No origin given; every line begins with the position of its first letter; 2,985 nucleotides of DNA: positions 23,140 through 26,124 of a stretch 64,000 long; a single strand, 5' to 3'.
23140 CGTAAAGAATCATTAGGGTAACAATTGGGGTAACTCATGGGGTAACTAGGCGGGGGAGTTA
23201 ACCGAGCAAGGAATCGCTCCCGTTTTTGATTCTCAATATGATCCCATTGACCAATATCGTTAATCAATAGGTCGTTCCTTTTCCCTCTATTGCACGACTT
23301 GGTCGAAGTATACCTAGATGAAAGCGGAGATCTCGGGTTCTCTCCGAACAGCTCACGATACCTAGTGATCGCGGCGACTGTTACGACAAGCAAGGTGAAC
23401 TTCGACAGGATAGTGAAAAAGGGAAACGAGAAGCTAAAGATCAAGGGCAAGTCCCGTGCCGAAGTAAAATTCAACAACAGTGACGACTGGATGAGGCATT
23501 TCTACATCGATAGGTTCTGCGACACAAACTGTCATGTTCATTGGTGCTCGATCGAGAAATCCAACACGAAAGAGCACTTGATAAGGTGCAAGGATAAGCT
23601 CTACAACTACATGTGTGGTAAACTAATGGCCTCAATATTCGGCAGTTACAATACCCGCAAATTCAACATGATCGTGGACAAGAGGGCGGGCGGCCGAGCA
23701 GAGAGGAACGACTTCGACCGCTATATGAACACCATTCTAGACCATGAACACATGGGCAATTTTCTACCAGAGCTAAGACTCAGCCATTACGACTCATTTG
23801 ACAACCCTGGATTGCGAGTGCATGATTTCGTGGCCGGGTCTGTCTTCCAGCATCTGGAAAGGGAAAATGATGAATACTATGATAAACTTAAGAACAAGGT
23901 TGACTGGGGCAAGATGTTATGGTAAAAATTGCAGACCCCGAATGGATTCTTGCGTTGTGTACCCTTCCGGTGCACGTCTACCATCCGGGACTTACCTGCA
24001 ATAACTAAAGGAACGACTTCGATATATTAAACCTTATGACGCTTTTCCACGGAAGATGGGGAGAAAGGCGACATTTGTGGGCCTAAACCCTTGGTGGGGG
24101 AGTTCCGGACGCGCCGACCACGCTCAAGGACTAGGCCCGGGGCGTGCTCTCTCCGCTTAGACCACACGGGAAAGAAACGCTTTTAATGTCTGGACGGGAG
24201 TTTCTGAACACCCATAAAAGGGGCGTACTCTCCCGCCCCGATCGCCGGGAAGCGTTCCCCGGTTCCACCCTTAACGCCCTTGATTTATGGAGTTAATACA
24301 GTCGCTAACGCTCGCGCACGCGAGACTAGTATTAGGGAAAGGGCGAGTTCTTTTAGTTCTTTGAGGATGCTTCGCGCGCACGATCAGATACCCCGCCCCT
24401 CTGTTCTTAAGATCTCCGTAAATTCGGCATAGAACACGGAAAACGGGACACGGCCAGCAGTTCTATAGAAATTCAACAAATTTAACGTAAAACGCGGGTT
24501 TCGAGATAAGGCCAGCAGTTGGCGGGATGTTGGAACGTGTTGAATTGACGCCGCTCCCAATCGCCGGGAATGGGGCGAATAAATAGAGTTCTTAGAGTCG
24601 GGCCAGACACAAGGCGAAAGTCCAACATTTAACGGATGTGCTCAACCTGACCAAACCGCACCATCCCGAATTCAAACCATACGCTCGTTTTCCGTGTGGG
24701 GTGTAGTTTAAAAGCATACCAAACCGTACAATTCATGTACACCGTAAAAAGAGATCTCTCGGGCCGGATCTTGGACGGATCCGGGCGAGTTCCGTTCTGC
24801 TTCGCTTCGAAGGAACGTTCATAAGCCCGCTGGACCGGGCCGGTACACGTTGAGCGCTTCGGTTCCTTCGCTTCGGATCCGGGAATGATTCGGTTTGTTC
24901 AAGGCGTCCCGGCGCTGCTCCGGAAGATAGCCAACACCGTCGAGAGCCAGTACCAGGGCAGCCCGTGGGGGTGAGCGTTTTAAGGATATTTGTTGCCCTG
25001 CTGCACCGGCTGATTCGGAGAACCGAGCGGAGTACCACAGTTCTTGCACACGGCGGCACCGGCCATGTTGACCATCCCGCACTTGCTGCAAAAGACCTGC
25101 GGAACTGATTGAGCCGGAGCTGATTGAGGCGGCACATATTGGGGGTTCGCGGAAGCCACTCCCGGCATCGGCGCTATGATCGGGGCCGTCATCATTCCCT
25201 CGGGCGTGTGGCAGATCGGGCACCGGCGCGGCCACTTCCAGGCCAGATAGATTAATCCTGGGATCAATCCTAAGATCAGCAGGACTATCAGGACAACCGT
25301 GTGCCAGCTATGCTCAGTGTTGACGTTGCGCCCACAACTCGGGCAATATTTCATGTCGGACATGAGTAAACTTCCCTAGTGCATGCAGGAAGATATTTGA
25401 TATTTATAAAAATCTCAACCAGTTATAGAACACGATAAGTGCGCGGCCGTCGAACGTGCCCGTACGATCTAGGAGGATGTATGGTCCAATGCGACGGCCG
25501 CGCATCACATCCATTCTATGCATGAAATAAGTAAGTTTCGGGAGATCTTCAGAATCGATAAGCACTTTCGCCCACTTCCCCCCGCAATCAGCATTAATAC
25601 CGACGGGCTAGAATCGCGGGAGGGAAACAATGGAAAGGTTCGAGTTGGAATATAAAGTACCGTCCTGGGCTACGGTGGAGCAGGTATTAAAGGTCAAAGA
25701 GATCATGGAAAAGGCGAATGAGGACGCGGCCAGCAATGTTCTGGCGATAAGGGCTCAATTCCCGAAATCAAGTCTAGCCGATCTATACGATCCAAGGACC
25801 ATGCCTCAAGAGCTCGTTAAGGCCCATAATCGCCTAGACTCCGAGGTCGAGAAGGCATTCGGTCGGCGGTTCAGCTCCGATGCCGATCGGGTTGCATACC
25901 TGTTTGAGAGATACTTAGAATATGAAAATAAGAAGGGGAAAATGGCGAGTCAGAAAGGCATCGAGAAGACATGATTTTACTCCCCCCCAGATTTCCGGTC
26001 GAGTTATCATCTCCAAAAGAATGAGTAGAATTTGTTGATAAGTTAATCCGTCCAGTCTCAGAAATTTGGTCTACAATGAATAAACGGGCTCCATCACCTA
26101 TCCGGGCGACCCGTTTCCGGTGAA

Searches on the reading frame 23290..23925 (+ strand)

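Call 80: search_protein_families(library=pfam, proteins=[window:23290-23925:+], max_evalue=0.001)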
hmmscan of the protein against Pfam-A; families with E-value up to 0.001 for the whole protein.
window:23290-23925:+ (211 aa): 1 family
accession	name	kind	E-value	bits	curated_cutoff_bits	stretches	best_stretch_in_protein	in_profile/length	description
PF12686.12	DUF3800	-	7.6e-12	46.6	21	1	7-188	2-149/149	Protein of unknown function (DUF3800)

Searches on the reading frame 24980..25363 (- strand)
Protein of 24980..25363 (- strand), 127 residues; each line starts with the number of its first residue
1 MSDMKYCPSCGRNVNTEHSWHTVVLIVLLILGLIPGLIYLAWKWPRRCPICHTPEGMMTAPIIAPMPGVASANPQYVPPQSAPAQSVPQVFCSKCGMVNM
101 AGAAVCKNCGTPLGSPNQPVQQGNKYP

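Call 80: search_protein_families(library=pfam, proteins=[window:24980-25363:-], max_evalue=0.001)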
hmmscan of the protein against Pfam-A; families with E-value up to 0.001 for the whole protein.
window:24980-25363:- (127 aa): 6 families
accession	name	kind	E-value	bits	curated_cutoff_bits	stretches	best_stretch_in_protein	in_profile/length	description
PF12773.13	DZR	-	2.6e-09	37.6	27.3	1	92-113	1-22/45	Double zinc ribbon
PF13240.11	Zn_Ribbon_1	-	6.3e-07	29.4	25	1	91-113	1-23/23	zinc-ribbon domain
PF18912.6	DZR_2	-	2.5e-06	27.7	27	0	88-114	20-47/56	Double zinc ribbon domain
PF13248.11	Zn_ribbon_3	-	1.1e-05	25.2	27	0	92-113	5-26/26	zinc-ribbon domain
PF04828.22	GFA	-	0.00034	21.1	24.3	0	59-100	39-82/115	Glutathione-dependent formaldehyde-activating enzyme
PF17032.10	Zn_ribbon_15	-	0.00065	20.9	28.9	0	87-112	35-61/73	zinc-ribbon family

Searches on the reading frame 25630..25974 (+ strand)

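Call 80: search_protein_families(library=pfam, proteins=[window:25630-25974:+], max_evalue=0.001)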
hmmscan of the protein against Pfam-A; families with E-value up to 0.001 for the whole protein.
window:25630-25974:+ (114 aa): 1 family
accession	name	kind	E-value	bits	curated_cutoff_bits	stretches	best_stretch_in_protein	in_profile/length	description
PF20467.3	MmeI_C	-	6.4e-26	90.9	27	1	27-99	6-79/83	MmeI, C-terminal domain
